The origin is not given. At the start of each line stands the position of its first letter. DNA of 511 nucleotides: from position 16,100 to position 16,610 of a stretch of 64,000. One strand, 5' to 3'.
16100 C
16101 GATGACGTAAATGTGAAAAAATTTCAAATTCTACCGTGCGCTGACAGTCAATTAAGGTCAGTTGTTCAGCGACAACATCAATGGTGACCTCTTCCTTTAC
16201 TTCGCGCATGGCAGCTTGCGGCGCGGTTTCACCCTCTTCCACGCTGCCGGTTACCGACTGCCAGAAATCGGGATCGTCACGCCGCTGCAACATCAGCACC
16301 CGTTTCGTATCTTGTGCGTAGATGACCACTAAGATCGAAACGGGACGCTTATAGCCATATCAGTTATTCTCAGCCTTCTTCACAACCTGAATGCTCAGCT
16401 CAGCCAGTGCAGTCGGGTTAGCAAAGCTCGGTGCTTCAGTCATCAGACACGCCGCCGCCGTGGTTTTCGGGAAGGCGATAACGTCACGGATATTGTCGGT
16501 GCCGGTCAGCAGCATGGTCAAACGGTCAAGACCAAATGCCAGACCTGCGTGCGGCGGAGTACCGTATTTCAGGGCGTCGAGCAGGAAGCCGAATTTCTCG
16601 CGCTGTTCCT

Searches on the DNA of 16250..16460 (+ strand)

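Call 19: search_dna_similar(query=window:16250-16460:+, collection=ecoli_genomes, mode=near, max_rows=8)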
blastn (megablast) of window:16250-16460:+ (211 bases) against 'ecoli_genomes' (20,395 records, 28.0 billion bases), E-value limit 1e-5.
Records with a match: 5425; places in all: 5427; records where one place covers at least 80% of the query: 5425.
Genomes with a match: 5425 of 5426; with a place that covers at least 80% of the query: 5425. Places per genome that has any: lowest 1, median 1, highest 2. On chromosomes: 5426 places; on plasmids: 1.
Best place of each record, by identity: >=99% 3579; 95-99% 1826; 90-95% 4; 80-90% 16.
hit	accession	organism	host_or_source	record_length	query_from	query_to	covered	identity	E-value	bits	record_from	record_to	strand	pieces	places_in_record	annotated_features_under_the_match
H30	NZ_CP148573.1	Escherichia coli strain Z1322HEC0006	Homo sapiens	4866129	1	211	100%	99.5%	1e-46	388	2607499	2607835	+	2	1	nudB: dihydroneopterin triphosphate diphosphatase | aspS: aspartate--tRNA ligase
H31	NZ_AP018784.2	Escherichia coli strain SK1144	-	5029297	1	211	100%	99.5%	5e-104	385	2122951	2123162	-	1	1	nudB: dihydroneopterin triphosphate diphosphatase | aspS: aspartate--tRNA ligase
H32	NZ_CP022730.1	Escherichia coli strain SA186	Homo sapiens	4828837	1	211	100%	99.5%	5e-104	385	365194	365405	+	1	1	nudB: dihydroneopterin triphosphate diphosphatase | aspS: aspartate--tRNA ligase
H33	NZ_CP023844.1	Escherichia coli strain 4/1-1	Homo sapiens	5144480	1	211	100%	99.5%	5e-104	385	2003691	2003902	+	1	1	nudB: dihydroneopterin triphosphate diphosphatase | aspS: aspartate--tRNA ligase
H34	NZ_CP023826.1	Escherichia coli strain 4/4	Homo sapiens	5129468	1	211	100%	99.5%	5e-104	385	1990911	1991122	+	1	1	nudB: dihydroneopterin triphosphate diphosphatase | aspS: aspartate--tRNA ligase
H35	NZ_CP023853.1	Escherichia coli strain 2/0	Homo sapiens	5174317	1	211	100%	99.5%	5e-104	385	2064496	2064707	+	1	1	nudB: dihydroneopterin triphosphate diphosphatase | aspS: aspartate--tRNA ligase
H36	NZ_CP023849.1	Escherichia coli strain 4/0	Homo sapiens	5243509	1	211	100%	99.5%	5e-104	385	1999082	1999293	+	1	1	nudB: dihydroneopterin triphosphate diphosphatase | aspS: aspartate--tRNA ligase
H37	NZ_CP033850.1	Escherichia coli strain FDAARGOS_497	Homo sapiens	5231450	1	211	100%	99.5%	5e-104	385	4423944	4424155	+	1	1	nudB: dihydroneopterin triphosphate diphosphatase | aspS: aspartate--tRNA ligase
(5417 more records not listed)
